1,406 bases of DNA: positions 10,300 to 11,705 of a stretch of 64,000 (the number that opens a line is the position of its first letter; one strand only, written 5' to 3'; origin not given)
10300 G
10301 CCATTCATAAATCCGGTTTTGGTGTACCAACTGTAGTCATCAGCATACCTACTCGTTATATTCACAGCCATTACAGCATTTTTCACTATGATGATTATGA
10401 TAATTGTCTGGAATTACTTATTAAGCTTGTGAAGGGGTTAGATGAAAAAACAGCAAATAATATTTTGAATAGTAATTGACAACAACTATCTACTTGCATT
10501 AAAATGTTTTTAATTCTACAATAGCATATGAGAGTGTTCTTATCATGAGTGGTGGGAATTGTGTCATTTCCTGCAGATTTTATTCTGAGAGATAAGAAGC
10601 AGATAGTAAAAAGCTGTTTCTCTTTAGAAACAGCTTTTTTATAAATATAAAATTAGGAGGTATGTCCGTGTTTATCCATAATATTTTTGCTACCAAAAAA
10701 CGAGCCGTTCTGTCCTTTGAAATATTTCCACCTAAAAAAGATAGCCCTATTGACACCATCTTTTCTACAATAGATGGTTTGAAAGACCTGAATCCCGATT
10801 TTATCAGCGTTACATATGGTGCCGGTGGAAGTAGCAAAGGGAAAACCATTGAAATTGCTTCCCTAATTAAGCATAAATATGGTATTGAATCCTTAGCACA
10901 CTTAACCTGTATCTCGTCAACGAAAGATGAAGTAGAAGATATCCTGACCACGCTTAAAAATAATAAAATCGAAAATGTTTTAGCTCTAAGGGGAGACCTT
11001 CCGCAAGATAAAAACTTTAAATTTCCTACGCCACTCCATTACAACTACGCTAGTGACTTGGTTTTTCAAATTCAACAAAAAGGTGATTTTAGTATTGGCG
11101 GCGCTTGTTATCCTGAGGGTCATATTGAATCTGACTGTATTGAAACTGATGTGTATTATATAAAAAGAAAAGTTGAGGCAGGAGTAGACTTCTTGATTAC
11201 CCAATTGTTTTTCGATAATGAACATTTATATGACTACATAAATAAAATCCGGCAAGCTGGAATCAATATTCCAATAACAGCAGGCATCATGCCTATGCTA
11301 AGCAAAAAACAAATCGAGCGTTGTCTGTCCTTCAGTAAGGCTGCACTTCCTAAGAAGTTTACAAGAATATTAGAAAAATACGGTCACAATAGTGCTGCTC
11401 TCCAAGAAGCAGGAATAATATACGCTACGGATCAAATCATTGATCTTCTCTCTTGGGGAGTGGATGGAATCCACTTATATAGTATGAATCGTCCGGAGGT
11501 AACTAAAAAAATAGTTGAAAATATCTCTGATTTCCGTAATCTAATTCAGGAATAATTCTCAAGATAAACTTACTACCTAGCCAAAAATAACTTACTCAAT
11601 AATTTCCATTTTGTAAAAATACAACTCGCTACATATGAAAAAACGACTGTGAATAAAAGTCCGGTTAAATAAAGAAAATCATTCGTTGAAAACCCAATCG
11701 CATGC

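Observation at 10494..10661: Truncated S-box-like aptamer with an intact terminator/antiterminator switch upstream of metF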

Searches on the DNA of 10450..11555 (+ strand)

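Call 4: search_rna_families(source=window, start=10450, end=10700, threshold=evalue, max_evalue=10, show_alignments=6)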
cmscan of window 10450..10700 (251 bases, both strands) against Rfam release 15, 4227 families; matches with E-value up to 10: 22.
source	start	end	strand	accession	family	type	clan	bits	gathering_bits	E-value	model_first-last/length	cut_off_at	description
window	10537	10598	+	RF00162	SAM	Cis-reg; riboswitch;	CL00012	22.9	44.4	0.0053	1-108/108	no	SAM riboswitch aptamer (S box leader)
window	10569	10682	-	RF02284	TtnuCD7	Gene; snRNA; snoRNA; CD-box;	-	22.2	90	3.2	1-108/108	no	Tetrahymena snoRNA TtnuCD7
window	10534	10640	+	RF04180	BTnc231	Gene; sRNA;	-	21.5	80.4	0.019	1-154/154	no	Bacteroides sRNA BTnc231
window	10578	10651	+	RF02366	Yfr19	Gene; sRNA;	-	19.7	70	1.1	1-82/82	no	Cyanobacterial functional RNA 19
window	10604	10645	+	RF03474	mir-4766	Gene; miRNA;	-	19.4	72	0.21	1-56/56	no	mir-4766 microRNA precursor family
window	10605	10656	+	RF02433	SpF36_sRNA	Gene; sRNA;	-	19.3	48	2.7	1-51/51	no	Streptococcus sRNA SpF36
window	10602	10673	-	RF02064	STnc370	Gene; sRNA;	-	19.1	54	4.3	1-71/71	no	Enterobacterial sRNA STnc370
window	10587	10655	+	RF01711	Lnt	Cis-reg;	-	19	55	1.4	1-63/63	no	Lnt RNA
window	10601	10700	-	RF02053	STnc430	Gene; sRNA;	-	18.3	47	1.2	63-162/162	5'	Enterobacterial sRNA STnc430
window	10470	10518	+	RF01465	rli31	Gene; sRNA;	-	16.1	80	5.7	22-70/115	no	Listeria sRNA rli31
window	10602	10656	+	RF02389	sau-31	Gene; sRNA;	-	16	50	7.8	1-66/66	no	Staphylococcus sRNA sau-31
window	10559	10638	-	RF02526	SSRC34_1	Gene; sRNA;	-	16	64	8.7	1-128/128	no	Streptococcus sRNA SSRC34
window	10608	10639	+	RF04343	Plastid-psbA-2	Cis-reg;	CL00153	15.9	55.8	2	11-46/60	no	Plastid-psbA-2 3UTR RNA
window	10601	10698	-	RF02059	STnc50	Gene; sRNA;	-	14.8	55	6.7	1-84/84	no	Salmonella enterica sRNA STnc40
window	10608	10658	-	RF01459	rliE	Gene; sRNA;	-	14.4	90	3.8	125-182/222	no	Listeria sRNA rliE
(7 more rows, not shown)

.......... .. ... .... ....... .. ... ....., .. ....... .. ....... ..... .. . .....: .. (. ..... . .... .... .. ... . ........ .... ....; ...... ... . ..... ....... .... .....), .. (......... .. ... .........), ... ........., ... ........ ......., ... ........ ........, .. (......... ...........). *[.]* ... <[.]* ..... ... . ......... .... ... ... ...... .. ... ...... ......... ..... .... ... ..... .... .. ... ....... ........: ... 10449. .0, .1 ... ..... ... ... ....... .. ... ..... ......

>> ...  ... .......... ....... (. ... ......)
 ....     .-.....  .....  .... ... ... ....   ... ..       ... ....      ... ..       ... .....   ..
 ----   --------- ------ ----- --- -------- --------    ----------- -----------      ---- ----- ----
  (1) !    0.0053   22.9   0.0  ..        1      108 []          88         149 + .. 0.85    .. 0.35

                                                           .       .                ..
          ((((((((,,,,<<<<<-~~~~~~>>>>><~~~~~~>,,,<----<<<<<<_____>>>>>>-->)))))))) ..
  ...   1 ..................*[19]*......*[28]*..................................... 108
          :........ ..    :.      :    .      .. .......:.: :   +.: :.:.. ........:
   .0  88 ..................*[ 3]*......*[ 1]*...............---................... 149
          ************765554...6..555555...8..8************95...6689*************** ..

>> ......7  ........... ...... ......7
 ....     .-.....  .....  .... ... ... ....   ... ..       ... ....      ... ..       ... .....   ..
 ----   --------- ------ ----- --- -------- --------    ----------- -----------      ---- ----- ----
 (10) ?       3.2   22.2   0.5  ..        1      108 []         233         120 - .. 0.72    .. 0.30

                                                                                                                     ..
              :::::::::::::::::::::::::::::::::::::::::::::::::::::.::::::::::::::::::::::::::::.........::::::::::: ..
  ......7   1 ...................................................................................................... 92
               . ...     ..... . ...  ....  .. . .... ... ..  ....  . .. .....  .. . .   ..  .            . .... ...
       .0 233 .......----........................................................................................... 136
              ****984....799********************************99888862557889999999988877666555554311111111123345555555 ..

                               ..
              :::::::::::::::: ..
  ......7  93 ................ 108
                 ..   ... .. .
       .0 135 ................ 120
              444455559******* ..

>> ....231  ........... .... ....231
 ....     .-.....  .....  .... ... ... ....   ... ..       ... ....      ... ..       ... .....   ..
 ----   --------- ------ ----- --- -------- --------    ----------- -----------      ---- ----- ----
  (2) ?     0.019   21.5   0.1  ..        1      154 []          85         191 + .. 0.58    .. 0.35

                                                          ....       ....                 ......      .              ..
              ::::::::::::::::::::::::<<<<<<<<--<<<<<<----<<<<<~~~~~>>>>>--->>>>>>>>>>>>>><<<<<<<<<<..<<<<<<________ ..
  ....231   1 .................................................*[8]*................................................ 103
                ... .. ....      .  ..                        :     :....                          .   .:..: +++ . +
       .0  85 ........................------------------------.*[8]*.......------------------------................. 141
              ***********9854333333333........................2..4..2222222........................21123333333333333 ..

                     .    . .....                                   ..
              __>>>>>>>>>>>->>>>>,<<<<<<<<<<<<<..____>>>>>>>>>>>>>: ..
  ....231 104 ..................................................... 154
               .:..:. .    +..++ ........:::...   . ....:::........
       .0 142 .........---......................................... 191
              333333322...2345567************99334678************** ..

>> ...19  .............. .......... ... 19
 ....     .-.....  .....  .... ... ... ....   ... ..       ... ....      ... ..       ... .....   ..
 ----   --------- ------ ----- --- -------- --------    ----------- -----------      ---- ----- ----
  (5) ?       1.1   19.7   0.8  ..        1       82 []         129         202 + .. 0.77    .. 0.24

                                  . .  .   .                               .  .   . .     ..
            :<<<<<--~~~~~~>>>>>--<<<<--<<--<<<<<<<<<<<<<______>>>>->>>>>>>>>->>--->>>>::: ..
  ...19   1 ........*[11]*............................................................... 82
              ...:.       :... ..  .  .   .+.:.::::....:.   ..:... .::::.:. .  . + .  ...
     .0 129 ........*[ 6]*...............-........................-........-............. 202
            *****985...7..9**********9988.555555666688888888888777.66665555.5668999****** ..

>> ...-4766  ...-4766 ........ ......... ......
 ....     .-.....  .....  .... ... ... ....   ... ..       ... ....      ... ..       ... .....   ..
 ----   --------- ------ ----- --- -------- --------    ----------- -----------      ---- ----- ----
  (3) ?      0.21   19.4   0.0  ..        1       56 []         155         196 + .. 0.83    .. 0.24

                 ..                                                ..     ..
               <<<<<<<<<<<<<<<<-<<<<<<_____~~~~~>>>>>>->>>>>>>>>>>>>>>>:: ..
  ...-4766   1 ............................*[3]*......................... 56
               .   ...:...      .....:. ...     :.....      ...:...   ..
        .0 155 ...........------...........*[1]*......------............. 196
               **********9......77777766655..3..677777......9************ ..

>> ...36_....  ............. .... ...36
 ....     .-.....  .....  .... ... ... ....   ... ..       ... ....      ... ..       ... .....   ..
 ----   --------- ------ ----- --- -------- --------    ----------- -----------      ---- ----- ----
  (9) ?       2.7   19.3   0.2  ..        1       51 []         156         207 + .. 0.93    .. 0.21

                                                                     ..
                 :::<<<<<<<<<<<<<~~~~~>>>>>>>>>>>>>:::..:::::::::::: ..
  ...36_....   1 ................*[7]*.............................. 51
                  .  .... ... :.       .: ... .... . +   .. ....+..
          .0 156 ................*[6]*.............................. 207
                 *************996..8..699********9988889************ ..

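Call 41: search_rna_families(sources=[L001, L004, L007, L107, L108, L110, L027, L028, L029, L030, L033, L037, L047, L048, L054, L065, L077, L083, L099, L103], threshold=gathering)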
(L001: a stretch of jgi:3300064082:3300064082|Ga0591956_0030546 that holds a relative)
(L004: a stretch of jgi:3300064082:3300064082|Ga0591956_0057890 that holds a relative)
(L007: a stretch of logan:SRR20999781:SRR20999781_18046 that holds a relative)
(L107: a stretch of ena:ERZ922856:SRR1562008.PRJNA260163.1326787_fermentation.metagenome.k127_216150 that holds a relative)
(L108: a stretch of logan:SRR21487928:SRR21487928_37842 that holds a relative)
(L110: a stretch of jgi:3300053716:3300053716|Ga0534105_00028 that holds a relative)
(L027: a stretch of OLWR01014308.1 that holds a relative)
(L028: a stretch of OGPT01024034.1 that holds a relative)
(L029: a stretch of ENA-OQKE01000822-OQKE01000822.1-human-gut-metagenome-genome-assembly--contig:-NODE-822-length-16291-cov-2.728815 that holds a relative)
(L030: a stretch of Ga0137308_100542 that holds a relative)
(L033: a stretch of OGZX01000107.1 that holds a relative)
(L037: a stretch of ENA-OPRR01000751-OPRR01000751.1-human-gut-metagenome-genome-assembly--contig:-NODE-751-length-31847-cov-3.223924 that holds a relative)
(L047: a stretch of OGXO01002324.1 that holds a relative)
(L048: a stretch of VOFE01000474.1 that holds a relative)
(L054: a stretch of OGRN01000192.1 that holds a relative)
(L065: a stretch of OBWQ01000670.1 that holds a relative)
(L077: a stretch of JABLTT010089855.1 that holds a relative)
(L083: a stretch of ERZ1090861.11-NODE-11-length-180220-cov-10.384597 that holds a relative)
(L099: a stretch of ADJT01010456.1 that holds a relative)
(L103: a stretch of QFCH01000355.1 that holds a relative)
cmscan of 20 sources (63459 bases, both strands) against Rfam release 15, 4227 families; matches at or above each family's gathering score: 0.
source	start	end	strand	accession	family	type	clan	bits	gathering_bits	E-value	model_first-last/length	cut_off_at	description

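Call 52: search_rna_families(sources=[L113, L114], threshold=gathering, show_alignments=3)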
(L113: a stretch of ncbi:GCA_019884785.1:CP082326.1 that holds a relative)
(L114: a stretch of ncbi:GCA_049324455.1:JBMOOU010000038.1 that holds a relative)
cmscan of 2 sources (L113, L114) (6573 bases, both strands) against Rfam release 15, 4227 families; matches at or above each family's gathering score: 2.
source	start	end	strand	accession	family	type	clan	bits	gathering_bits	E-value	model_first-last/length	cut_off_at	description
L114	735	913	-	RF00168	Lysine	Cis-reg; riboswitch;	-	129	30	3.1e-35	1-182/182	no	Lysine riboswitch aptamer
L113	963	1066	+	RF00162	SAM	Cis-reg; riboswitch;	CL00012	93.6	44.4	3.7e-22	1-108/108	no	SAM riboswitch aptamer (S box leader)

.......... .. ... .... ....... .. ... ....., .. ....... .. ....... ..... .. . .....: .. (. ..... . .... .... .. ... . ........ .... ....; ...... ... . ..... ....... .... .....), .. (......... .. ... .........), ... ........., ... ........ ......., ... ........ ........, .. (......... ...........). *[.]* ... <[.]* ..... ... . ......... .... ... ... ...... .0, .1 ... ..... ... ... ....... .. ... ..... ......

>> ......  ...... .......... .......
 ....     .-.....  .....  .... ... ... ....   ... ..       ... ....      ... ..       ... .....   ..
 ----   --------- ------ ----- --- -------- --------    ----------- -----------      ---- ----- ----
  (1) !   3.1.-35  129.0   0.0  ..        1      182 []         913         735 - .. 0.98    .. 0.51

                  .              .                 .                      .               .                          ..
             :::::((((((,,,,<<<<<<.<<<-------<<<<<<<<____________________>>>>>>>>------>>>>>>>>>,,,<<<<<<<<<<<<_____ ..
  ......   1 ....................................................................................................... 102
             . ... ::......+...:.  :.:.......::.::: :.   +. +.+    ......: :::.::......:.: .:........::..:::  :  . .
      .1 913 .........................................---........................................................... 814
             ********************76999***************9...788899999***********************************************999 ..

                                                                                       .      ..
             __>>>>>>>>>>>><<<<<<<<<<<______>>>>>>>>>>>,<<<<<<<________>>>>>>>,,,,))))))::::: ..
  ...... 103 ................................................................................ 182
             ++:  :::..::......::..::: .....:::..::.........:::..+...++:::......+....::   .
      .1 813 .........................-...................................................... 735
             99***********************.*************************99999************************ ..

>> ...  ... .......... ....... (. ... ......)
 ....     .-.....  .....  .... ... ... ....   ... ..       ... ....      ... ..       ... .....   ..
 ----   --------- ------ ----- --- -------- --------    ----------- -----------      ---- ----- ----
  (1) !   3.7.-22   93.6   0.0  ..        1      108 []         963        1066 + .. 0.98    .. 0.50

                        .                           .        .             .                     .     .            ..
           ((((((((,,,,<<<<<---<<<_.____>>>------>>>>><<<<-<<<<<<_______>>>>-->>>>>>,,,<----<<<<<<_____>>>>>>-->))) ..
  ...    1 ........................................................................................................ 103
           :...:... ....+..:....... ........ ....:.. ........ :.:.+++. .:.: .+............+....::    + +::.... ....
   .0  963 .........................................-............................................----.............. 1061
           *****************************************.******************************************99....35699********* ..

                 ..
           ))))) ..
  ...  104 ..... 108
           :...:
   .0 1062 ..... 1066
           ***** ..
